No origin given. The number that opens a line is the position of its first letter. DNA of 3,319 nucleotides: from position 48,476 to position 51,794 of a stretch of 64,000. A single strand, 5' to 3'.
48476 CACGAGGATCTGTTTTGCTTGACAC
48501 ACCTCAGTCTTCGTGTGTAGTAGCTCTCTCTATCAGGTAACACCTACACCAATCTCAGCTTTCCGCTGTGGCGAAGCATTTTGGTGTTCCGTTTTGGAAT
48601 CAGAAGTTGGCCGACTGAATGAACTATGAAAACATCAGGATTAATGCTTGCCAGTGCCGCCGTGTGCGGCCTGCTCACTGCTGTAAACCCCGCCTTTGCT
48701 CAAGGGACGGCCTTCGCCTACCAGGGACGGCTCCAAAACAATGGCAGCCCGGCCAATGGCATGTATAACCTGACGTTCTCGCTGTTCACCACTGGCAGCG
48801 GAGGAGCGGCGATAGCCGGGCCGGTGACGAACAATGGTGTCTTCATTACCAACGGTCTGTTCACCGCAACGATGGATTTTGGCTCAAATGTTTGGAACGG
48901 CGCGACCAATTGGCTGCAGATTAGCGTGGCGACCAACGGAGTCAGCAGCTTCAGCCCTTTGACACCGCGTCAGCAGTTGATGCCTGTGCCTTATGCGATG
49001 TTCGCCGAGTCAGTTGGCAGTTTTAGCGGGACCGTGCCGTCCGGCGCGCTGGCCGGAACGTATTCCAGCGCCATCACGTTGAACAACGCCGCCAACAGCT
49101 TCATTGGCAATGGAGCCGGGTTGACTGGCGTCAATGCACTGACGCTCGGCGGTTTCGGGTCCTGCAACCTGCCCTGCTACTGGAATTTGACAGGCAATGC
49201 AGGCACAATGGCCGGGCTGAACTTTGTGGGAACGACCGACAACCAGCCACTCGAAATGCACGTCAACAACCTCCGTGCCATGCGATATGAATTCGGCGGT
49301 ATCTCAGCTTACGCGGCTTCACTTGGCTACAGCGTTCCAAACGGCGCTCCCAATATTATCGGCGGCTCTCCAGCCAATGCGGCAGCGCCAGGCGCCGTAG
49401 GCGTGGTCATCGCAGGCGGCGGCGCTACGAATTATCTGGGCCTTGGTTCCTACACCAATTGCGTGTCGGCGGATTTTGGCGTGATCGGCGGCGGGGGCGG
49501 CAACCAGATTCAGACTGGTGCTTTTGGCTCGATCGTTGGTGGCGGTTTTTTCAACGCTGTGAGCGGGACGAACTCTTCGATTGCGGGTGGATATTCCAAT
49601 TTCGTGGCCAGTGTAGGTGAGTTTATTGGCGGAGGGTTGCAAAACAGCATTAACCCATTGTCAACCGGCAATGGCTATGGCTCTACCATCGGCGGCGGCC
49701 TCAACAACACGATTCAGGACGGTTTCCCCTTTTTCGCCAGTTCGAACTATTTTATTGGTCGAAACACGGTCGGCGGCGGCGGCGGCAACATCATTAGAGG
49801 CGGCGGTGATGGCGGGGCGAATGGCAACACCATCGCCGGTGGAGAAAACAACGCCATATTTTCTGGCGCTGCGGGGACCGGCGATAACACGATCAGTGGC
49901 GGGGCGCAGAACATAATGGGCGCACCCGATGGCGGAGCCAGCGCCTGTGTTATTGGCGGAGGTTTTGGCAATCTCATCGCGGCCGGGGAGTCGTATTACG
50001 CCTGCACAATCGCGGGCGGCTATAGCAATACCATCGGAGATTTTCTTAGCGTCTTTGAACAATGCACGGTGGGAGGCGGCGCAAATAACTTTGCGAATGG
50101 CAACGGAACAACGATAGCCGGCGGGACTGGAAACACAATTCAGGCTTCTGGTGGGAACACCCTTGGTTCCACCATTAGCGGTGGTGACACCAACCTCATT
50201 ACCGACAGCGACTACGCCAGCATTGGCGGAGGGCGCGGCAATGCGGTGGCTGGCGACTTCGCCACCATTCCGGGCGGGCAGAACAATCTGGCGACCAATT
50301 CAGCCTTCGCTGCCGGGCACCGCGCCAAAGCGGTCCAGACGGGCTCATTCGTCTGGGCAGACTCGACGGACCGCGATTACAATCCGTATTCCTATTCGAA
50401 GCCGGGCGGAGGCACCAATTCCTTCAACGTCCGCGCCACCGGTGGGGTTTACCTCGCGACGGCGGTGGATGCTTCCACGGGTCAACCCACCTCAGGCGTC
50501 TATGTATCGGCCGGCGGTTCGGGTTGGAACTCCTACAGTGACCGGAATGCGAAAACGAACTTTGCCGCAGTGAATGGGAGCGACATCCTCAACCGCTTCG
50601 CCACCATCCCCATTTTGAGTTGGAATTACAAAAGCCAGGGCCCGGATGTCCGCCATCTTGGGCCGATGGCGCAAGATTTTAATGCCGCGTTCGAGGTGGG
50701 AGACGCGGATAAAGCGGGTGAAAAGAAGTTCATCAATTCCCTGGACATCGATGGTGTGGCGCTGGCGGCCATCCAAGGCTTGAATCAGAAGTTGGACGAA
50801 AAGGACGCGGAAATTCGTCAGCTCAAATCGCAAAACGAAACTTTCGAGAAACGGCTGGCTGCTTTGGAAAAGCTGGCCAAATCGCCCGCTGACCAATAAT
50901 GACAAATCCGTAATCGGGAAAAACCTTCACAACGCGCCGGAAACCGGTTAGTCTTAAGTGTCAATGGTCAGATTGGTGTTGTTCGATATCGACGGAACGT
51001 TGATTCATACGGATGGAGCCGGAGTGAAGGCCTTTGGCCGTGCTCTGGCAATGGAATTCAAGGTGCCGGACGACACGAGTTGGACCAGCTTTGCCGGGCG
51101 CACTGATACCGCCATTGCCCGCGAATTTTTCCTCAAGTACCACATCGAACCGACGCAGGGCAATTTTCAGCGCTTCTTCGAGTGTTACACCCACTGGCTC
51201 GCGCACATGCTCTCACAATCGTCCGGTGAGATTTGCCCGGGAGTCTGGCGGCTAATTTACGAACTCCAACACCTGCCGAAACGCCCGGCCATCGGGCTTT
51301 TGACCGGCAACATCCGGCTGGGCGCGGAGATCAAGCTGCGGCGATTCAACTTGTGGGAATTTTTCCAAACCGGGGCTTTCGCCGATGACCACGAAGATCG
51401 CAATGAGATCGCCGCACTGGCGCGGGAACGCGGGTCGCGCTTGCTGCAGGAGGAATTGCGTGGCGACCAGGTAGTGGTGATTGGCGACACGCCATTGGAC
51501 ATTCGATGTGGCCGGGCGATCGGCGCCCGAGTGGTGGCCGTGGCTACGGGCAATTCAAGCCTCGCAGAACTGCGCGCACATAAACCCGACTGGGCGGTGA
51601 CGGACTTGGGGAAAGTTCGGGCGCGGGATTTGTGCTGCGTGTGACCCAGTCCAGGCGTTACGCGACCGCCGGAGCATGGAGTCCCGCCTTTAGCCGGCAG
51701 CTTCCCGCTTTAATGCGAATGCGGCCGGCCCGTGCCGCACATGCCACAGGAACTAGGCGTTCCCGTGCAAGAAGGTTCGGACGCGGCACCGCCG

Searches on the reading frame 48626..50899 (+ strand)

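Call 11: search_protein_families(library=pfam, proteins=[window:48626-50899:+], max_evalue=0.1)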
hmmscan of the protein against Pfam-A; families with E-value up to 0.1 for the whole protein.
window:48626-50899:+ (757 aa): 2 families
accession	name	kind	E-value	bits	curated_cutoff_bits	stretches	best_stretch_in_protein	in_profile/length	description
PF13884.11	Peptidase_S74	-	4.1e-10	40.2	22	1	638-690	1-54/58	Chaperone of endosialidase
PF25443.1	ANG-1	-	0.023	15.3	28.5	1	717-749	10-42/105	ANG-1-like domain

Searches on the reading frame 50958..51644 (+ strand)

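Call 23: search_protein_families(library=pfam, proteins=[window:50958-51644:+], max_evalue=0.001)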
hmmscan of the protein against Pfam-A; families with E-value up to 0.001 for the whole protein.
window:50958-51644:+ (228 aa): 4 families
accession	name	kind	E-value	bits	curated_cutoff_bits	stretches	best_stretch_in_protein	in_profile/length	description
PF13419.12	HAD_2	-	2.6e-17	63.9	23.8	1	7-195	1-178/178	Haloacid dehalogenase-like hydrolase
PF13242.12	Hydrolase_like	-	4.4e-11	43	22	1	166-218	18-73/75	HAD-hyrolase-like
PF00702.32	Hydrolase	-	4.7e-11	43.9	26.4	1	4-189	1-191/191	haloacid dehalogenase-like hydrolase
PF12710.13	HAD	-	3e-09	38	27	1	7-186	1-189/189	haloacid dehalogenase-like hydrolase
